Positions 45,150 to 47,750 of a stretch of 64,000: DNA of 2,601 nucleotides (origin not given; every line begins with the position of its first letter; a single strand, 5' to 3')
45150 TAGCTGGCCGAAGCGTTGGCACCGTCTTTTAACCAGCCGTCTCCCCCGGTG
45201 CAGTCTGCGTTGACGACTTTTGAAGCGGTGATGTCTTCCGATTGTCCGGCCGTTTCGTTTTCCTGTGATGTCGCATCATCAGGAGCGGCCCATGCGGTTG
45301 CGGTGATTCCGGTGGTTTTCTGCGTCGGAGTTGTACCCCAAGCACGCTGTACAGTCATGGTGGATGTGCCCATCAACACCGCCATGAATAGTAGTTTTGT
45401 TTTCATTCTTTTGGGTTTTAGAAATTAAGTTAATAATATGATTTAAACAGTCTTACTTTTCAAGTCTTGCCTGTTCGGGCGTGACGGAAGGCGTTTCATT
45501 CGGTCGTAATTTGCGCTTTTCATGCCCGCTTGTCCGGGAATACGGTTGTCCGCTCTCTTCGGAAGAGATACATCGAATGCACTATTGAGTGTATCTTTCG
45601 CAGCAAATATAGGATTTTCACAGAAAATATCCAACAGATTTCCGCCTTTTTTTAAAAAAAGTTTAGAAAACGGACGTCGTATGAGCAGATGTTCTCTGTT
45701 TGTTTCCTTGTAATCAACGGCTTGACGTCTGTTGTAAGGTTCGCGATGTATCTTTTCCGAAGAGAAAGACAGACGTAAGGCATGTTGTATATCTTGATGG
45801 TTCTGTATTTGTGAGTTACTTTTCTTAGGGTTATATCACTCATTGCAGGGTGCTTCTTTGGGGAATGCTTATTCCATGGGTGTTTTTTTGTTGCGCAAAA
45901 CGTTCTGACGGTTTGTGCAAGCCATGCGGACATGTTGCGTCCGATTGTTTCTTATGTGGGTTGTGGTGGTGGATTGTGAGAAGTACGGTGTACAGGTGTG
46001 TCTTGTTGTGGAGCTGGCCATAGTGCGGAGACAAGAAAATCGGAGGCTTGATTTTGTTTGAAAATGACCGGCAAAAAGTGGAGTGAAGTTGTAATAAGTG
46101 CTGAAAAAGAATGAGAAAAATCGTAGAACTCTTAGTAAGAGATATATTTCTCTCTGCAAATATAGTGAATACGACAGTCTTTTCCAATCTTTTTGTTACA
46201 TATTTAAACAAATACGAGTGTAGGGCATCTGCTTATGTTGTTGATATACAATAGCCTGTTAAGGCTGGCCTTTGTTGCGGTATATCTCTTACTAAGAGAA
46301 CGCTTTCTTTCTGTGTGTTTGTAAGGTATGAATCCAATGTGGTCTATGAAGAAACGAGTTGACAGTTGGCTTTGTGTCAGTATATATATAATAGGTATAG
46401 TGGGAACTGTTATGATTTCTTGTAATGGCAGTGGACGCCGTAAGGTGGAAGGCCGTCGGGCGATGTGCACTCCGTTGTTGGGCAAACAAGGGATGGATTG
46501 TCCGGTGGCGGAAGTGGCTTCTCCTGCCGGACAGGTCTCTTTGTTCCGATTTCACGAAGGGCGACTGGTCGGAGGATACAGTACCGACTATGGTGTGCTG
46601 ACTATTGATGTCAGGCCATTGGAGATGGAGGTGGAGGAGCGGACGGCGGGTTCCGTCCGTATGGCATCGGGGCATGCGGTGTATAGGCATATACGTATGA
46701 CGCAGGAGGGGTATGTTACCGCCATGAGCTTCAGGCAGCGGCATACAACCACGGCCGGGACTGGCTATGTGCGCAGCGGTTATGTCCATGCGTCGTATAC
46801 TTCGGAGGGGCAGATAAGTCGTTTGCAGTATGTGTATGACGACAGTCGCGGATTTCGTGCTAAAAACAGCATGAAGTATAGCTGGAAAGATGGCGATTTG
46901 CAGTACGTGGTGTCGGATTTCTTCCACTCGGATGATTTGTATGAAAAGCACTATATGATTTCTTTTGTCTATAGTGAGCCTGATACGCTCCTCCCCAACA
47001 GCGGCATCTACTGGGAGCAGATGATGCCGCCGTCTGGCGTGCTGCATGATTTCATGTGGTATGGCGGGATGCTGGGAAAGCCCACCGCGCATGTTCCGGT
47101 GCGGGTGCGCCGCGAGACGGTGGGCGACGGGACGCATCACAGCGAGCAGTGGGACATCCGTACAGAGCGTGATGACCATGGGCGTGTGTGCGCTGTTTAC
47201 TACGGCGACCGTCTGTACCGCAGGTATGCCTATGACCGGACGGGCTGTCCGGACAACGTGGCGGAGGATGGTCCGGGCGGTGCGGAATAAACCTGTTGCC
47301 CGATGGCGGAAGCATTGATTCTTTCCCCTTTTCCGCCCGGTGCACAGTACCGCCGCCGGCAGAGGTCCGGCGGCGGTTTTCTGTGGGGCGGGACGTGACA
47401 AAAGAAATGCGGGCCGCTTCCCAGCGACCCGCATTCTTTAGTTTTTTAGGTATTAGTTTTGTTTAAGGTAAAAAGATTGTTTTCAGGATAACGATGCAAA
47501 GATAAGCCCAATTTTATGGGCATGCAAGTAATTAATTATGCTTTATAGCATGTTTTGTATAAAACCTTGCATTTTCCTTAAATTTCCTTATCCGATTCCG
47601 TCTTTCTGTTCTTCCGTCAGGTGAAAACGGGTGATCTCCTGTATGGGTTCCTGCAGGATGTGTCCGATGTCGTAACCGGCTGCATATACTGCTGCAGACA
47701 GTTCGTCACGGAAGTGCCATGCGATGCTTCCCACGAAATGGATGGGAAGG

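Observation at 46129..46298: Switch 2 is in the OFF orientation for the lipoprotein gene at 46328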

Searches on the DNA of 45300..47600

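Call 67: search_rna_families(source=window, start=45300, end=47600, threshold=evalue, max_evalue=1)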
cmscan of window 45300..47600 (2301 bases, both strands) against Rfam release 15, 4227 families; matches with E-value up to 1: 3.
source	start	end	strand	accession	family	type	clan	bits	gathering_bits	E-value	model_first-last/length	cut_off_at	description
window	47404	47600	-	RF04184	BTnc060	Gene; sRNA;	-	95.2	228.9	2.8e-15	5-213/213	5'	Bacteroides sRNA BTnc060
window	47395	47549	-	RF00558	L20_leader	Cis-reg; leader;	-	23.3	58.7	0.12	1-127/127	no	Ribosomal protein L20 leader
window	47323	47399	-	RF00915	mir-760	Gene; miRNA;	-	21.4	98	0.21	1-80/80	no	mir-760 microRNA precursor family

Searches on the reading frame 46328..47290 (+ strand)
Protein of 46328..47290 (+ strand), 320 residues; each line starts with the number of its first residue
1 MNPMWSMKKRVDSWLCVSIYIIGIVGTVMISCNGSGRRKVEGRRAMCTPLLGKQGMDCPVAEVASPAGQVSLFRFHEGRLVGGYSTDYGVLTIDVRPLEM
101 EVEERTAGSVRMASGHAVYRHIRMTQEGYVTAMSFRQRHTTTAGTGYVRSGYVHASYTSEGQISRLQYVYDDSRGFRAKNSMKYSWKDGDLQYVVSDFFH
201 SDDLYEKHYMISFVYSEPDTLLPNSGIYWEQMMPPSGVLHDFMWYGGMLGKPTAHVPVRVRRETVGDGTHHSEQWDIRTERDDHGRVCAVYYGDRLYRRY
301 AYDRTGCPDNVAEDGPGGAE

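Call 4: search_protein_families(library=pfam, proteins=[window:46328-47290:+], max_evalue=0.01)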
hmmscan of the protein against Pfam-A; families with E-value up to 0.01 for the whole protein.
window:46328-47290:+ (320 aa): 1 family
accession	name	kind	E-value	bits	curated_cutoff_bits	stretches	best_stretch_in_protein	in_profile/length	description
PF15283.12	DUF4595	-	0.00023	21.6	34.2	1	123-263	56-176/202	Domain of unknown function (DUF4595) with porin-like fold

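Call 11: find_encoding_contigs(protein=window:46328-47290:+, flank=3000, max_places=10)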
Protein window:46328-47290:+ (320 aa): no gene with exactly this product is on record in the collection.

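Call 18: find_homologous_proteins(query=window:46328-47290:+)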
Query window:46328-47290:+ (320 aa): 2 proteins with E <= 0.001 among 1342 candidates.
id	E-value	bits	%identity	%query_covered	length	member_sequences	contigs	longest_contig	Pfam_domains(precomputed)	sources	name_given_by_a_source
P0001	5.7e-211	718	98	98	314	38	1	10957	-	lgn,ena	-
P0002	4.2e-42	163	38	77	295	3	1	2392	-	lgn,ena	-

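Call 19: find_related_loci(query=window:46328-47290:+, collection=metagenome_contigs, flank=3000)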
Query window:46328-47290:+ (320 aa) in metagenome_contigs; peptide patterns used: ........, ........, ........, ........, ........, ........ (x = any residue, [..] = any of these).
50 stretches matched a pattern, but none encodes a relative of the query by tblastn (E <= 1e-3).

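Call 20: find_encoding_contigs(protein=P0001, flank=4000, max_places=10)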
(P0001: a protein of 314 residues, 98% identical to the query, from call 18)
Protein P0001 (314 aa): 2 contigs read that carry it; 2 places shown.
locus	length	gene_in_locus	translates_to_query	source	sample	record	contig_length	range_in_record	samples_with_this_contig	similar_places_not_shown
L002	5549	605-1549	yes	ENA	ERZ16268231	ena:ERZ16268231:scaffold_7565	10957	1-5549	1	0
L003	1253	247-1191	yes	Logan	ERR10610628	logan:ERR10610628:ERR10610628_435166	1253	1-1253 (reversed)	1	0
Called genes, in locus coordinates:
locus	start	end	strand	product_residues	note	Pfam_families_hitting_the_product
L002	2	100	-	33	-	?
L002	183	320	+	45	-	-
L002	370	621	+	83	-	-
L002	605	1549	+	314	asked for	-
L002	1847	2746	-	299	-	-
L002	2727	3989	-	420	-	PF07690:MFS_1, PF03092:BT1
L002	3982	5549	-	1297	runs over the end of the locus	PF00535:Glycos_transf_2, PF13641:Glyco_tranf_2_3, PF16269:DUF4922, PF26216:GDPGP1_C, PF08486:SpoIID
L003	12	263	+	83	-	-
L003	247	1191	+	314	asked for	-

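Call 21: list_cluster_members(proteins=[P0001, P0002])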
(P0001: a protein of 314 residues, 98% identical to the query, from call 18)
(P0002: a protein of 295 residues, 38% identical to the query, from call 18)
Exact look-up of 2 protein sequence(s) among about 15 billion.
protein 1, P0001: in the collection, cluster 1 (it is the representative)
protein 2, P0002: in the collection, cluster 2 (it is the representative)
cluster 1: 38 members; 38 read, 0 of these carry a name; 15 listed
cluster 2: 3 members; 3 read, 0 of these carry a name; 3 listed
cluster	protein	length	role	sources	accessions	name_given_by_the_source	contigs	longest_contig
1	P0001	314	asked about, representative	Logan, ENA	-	-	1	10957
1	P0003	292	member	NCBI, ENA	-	-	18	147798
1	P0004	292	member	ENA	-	-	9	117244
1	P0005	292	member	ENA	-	-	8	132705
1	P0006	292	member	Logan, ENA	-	-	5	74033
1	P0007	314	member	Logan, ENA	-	-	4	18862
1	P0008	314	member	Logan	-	-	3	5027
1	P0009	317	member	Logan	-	-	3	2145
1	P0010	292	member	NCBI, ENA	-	-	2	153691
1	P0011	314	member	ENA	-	-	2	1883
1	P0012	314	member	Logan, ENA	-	-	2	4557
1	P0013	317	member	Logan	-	-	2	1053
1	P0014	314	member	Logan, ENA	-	-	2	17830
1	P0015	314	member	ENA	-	-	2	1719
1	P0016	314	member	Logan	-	-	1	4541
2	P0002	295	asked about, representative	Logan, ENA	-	-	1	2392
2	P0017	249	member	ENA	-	-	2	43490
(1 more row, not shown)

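Call 22: find_encoding_contigs(protein=P0003, flank=2500, max_places=10)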
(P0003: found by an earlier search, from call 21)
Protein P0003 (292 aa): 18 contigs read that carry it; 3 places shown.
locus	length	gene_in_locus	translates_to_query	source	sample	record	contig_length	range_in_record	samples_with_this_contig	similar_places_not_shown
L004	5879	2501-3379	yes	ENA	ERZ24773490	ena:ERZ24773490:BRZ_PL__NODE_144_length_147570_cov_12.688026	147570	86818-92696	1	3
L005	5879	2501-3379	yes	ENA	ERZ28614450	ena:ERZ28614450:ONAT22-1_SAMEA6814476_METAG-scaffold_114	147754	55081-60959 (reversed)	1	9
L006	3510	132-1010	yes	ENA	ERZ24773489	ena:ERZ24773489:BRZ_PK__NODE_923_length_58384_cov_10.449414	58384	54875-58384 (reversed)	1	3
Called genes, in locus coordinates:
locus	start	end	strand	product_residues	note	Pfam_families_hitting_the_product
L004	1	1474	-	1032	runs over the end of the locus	-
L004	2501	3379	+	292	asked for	-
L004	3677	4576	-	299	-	-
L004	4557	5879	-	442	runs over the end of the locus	PF07690:MFS_1, PF03092:BT1, PF07690:MFS_1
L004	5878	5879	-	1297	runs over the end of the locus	PF00535:Glycos_transf_2, PF16269:DUF4922, PF26216:GDPGP1_C, PF08486:SpoIID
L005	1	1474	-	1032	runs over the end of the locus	-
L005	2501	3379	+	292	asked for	-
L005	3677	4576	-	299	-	-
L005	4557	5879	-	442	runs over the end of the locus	PF07690:MFS_1, PF03092:BT1, PF07690:MFS_1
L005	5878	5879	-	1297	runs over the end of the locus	PF00535:Glycos_transf_2, PF16269:DUF4922, PF26216:GDPGP1_C, PF08486:SpoIID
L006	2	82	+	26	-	?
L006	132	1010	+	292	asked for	-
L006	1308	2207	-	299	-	-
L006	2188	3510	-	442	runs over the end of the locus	PF07690:MFS_1, PF03092:BT1, PF07690:MFS_1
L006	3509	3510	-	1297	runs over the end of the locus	PF00535:Glycos_transf_2, PF16269:DUF4922, PF26216:GDPGP1_C, PF08486:SpoIID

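Call 23: find_encoding_contigs(protein=P0004, flank=2500, max_places=10)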
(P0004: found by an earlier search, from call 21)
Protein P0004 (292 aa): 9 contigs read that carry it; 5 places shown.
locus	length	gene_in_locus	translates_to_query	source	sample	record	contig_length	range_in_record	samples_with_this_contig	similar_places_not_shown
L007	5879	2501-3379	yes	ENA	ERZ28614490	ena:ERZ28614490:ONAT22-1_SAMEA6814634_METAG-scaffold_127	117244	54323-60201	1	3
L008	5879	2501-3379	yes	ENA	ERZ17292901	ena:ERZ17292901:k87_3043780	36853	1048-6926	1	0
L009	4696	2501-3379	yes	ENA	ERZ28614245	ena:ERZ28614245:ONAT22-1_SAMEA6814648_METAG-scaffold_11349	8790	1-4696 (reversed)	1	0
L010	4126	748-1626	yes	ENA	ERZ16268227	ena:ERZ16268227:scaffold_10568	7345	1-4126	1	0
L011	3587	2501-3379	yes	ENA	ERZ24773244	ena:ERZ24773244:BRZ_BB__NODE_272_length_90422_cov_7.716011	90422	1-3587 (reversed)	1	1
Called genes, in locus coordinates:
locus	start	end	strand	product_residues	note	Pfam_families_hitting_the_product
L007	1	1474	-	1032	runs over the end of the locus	-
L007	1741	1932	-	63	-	-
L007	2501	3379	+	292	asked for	-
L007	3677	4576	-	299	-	-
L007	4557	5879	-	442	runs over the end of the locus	PF07690:MFS_1, PF03092:BT1, PF07690:MFS_1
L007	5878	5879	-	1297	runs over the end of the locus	PF00535:Glycos_transf_2, PF16269:DUF4922, PF26216:GDPGP1_C, PF08486:SpoIID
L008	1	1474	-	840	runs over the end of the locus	?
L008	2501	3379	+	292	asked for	-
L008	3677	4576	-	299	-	-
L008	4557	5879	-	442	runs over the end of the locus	PF07690:MFS_1, PF03092:BT1, PF07690:MFS_1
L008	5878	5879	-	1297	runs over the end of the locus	PF00535:Glycos_transf_2, PF16269:DUF4922, PF26216:GDPGP1_C, PF08486:SpoIID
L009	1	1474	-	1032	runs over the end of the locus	-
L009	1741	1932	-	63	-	-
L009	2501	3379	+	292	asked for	-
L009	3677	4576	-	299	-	-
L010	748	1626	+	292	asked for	-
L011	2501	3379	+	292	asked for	-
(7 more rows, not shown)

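Call 24: find_encoding_contigs(protein=P0005, flank=2500, max_places=10)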
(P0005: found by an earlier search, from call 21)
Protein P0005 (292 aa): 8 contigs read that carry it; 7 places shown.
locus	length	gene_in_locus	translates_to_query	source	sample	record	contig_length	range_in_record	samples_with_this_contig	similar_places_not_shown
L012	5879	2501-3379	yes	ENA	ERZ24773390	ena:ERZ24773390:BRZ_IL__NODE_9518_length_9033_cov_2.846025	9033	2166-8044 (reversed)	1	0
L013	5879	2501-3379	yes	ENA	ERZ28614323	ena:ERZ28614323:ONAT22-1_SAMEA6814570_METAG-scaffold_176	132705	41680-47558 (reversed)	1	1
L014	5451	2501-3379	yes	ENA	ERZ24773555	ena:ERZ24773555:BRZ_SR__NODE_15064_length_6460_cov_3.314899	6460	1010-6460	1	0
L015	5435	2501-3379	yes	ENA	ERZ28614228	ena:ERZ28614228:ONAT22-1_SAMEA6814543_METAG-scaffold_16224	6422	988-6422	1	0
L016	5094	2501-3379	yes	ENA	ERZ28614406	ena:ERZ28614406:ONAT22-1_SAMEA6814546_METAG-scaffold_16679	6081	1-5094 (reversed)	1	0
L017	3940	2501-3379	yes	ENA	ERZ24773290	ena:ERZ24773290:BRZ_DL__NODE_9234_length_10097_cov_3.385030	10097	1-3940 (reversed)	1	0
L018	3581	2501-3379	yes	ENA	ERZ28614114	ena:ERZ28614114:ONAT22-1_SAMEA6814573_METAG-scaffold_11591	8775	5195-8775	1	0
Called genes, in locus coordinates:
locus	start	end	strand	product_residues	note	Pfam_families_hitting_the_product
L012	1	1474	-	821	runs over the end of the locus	?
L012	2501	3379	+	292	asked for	-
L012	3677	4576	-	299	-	-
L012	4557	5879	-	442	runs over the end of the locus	PF07690:MFS_1, PF03092:BT1, PF07690:MFS_1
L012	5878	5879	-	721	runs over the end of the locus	?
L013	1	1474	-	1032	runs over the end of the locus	-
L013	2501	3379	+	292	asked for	-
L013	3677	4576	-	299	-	-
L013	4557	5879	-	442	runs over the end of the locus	PF07690:MFS_1, PF03092:BT1, PF07690:MFS_1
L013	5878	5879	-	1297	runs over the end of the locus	PF00535:Glycos_transf_2, PF16269:DUF4922, PF26216:GDPGP1_C, PF08486:SpoIID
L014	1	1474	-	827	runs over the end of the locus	?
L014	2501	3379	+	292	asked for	-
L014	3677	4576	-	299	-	-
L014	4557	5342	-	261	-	PF07690:MFS_1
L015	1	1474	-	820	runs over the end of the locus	?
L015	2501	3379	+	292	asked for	-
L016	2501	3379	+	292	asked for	-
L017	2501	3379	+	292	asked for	-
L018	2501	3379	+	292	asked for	-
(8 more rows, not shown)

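Call 28: search_protein_families(library=ncbifam, proteins=[window:46328-47290:+], max_evalue=0.001)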
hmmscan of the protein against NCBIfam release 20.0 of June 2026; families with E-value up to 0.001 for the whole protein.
window:46328-47290:+ (320 aa): 0 families

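Call 38: find_encoding_contigs(protein=P0006, flank=2500, max_places=10)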
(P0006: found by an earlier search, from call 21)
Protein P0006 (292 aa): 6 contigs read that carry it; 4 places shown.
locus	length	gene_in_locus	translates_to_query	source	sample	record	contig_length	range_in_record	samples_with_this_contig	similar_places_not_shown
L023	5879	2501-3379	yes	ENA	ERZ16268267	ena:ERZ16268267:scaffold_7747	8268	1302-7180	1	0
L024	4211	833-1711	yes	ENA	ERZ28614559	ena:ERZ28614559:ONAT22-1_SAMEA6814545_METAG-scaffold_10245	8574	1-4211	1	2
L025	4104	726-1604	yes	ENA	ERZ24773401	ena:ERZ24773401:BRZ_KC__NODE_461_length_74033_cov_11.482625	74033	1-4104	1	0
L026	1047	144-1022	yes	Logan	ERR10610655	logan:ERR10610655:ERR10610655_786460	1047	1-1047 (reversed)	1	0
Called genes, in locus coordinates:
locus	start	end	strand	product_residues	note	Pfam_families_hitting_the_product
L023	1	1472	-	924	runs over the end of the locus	?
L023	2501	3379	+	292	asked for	-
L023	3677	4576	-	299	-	-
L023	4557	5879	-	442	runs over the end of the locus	PF07690:MFS_1, PF03092:BT1, PF07690:MFS_1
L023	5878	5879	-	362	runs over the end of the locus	?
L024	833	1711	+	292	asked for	-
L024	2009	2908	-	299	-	-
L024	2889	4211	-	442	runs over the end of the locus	PF07690:MFS_1, PF03092:BT1, PF07690:MFS_1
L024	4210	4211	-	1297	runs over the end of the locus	PF00535:Glycos_transf_2, PF16269:DUF4922, PF26216:GDPGP1_C, PF08486:SpoIID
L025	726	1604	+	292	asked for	-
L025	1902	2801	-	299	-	-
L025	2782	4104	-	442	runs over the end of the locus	PF07690:MFS_1, PF03092:BT1, PF07690:MFS_1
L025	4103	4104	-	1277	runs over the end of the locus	PF00535:Glycos_transf_2, PF16269:DUF4922, PF26216:GDPGP1_C, PF08486:SpoIID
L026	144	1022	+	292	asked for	-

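Call 39: find_encoding_contigs(protein=P0007, flank=2500, max_places=10)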
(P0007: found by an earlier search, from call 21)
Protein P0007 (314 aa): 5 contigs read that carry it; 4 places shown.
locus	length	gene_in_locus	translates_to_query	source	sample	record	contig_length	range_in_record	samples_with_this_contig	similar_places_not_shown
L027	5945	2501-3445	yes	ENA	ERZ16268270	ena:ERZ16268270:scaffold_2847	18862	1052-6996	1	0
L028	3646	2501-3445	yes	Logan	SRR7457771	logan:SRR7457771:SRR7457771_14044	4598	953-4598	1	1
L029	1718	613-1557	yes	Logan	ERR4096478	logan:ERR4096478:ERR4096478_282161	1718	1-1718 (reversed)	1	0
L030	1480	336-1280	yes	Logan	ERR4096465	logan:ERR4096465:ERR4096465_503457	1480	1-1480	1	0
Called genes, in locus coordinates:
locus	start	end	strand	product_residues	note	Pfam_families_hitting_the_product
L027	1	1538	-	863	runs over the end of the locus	?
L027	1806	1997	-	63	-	-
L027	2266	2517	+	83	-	-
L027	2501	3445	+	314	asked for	-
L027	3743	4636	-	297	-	-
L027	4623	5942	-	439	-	PF03092:BT1, PF07690:MFS_1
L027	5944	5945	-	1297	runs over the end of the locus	PF00535:Glycos_transf_2, PF16269:DUF4922, PF26216:GDPGP1_C, PF08486:SpoIID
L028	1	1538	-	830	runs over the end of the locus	?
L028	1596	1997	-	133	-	-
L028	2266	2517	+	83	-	-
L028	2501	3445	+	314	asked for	-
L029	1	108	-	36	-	?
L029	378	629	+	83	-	-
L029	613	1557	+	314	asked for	-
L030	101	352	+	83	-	-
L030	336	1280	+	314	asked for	-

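Call 40: find_encoding_contigs(protein=P0010, flank=2500, max_places=10)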
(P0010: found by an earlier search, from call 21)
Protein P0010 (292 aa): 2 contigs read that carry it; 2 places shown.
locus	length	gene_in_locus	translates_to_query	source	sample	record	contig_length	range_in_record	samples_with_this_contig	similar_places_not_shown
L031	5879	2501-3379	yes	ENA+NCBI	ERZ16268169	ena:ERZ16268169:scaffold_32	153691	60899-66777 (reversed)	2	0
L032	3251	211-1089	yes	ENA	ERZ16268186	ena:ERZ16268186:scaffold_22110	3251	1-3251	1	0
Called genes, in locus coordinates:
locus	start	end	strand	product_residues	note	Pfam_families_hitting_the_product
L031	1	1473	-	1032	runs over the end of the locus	PF16405:DUF5013 (faint)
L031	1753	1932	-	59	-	-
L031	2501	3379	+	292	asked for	-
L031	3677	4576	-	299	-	-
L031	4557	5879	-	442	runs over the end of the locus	PF07690:MFS_1, PF03092:BT1, PF07690:MFS_1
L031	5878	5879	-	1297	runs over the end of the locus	PF00535:Glycos_transf_2, PF16269:DUF4922, PF26216:GDPGP1_C, PF08486:SpoIID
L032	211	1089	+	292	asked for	-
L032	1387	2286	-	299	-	-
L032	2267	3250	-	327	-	?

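Call 41: find_encoding_contigs(protein=P0014, flank=2500, max_places=10)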
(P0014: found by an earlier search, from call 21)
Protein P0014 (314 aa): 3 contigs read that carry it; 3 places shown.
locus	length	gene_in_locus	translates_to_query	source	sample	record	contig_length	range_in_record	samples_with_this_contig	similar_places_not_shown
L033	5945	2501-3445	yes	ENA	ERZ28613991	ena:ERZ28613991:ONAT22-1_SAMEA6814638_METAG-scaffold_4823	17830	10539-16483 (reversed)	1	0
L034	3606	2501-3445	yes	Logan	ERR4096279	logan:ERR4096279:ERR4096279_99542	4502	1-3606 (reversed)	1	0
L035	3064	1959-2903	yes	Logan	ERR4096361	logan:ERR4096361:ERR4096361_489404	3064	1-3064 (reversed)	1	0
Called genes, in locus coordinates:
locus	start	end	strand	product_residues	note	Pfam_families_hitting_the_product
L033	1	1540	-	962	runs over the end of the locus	?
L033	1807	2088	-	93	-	-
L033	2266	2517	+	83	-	-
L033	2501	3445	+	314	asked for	-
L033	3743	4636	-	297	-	-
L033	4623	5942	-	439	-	PF03092:BT1, PF07690:MFS_1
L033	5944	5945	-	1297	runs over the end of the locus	PF00535:Glycos_transf_2, PF16269:DUF4922, PF26216:GDPGP1_C, PF08486:SpoIID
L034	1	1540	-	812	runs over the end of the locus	?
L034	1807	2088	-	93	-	-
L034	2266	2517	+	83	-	-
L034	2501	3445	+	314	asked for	-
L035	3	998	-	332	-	?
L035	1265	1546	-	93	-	-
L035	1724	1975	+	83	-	-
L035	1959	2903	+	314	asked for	-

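Call 62: find_encoding_contigs(protein=P0017, flank=3000, max_places=5)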
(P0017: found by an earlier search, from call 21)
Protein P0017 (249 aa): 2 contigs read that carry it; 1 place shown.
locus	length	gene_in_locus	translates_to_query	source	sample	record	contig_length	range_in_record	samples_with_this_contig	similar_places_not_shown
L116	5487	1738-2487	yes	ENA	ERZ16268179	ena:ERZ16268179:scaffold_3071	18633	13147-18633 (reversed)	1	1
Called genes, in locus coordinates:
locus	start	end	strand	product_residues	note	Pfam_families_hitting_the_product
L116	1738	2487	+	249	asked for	-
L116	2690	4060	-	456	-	PF07690:MFS_1, PF13347:MFS_2 (weak)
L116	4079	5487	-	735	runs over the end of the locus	PF08450:SGL (faint), PF26550:Tricorn_2nd (weak), PF25174:Beta-prop_THOC3 (faint), PF07676:PD40, PF26549:Tricorn_N, PF01738:DLH (faint), PF00561:Abhydrolase_1 (weak), PF00326:Peptidase_S9, +1 more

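Call 71: predict_structure(alignment_id=A1)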
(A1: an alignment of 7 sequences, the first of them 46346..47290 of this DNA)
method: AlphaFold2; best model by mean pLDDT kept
length: 314 residues; sequences in the alignment: 7
mean_pLDDT: 54.7   pTM: 0.56
mean pLDDT of the five models: 54.7, 49.2, 43.5, 43.2, 39.9
residues with pLDDT >= 90: 0; 70-90: 81; 50-70: 106; < 50: 127
segments of 3 or more residues with pLDDT < 50: 1-52, 56-62, 73-85, 213-248, 298-307, 309-314
pLDDT, mean of each block of 10 residues (from residue 1): 27 26 24 26 36 46 55 45 47 64 62 68 69 71 79 72 81 79 72 69 69 42 32 37 42 68 69 65 62 54 46 34
secondary structure, 60 per line:
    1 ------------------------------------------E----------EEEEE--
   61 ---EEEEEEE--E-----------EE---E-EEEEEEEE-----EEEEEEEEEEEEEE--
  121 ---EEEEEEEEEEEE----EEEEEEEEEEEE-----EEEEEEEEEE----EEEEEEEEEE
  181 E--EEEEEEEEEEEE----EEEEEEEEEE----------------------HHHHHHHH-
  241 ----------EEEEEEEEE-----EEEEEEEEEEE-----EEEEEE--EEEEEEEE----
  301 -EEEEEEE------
elements in order: E54-58 E64-70 E92-99 E105-118 E124-135 E140-151 E157-166 E171-181 E184-195 E200-209 H232-239 E251-259 E265-275 E281-286 E289-296 E302-308

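Call 75: fold_search(model_id=the predicted structure, library=pdb)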
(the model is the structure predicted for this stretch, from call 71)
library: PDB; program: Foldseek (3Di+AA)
matches with E <= 10: 753; with E <= 0.001: 2
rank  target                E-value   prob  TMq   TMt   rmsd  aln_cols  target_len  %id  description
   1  8uxt                  5.2e-04  0.85  0.15  0.06  18.2       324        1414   10  Acinetobacter baumannii Tse15 Rhs effector, toxin cleavage mutant (D1369N, D1391N) (released 2024-10-09)
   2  9g41_A                7.7e-04  0.82  0.15  0.04  20.6       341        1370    7  Mouse Teneurin2 dimer variant A0B1 (released 2026-01-21)
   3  4ghb_B                1.3e-03  0.89  0.20  0.23  15.7       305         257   12  Crystal structure of a porin-like protein (BACUNI_01323) from Bacteroides uniformis ATCC 8492 at 2.32 A resolution (released 2012-08-29)
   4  3tzg_A                1.3e-03  1.00  0.37  0.45  10.2       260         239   13  Crystal structure of a porin-like protein (BVU_2266) from Bacteroides vulgatus ATCC 8482 at 2.80 A resolution (released 2011-11-16)
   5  3tzg_B                1.6e-03  1.00  0.30  0.36  12.4       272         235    8  Crystal structure of a porin-like protein (BVU_2266) from Bacteroides vulgatus ATCC 8482 at 2.80 A resolution (released 2011-11-16)
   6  9ifo_A                2.8e-03  0.63  0.16  0.06  16.9       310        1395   10  Structure of Teneurin-Like Protein (TLP) (released 2026-03-11)
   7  8qja_B                3.4e-03  0.75  0.18  0.07  14.3       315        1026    9  T6SS-linked Rhs repeat protein - Advenella mimigardefordensis VgrG-Rhs core (released 2024-09-25)
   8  9g2h_A                4.9e-03  0.57  0.15  0.05  20.5       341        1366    7  Mouse Teneurin2 dimer variant A1B0 (released 2026-01-21)
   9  6ucv_A                1.5e-01  0.66  0.25  0.25  16.0       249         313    8  Cryo-EM structure of the mitochondrial TOM complex from yeast (tetramer) (released 2019-11-06)
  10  5xdn_A                1.9e-01  0.47  0.25  0.28  12.0       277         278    7  Crystal structure of human voltage-dependent anion channel 1 (hVDAC1) in P22121 space group (released 2017-06-28)
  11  8z0g                  2.5e-01  0.13  0.12  0.07  19.0       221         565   11  Crystal structure of NeIle complexed with isoleucine (released 2024-12-25)
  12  8ah9                  4.5e-01  0.82  0.17  0.39   6.4        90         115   11  De novo retro-aldolase RAbetaB-16.1 (released 2023-08-16)
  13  1xuv_A                4.5e-01  0.15  0.15  0.24  12.4       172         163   11  X-Ray Crystal Structure of Protein MM0500 from Methanosarcina mazei. Northeast Structural Genomics Consortium Target M (released 2004-11-23)
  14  5xdn_B                4.7e-01  0.44  0.27  0.31  13.6       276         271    8  Crystal structure of human voltage-dependent anion channel 1 (hVDAC1) in P22121 space group (released 2017-06-28)
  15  9j99_A                5.0e-01  0.38  0.25  0.24  14.9       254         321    6  Substrate-engaged TOM complex from yeast (released 2025-09-10)
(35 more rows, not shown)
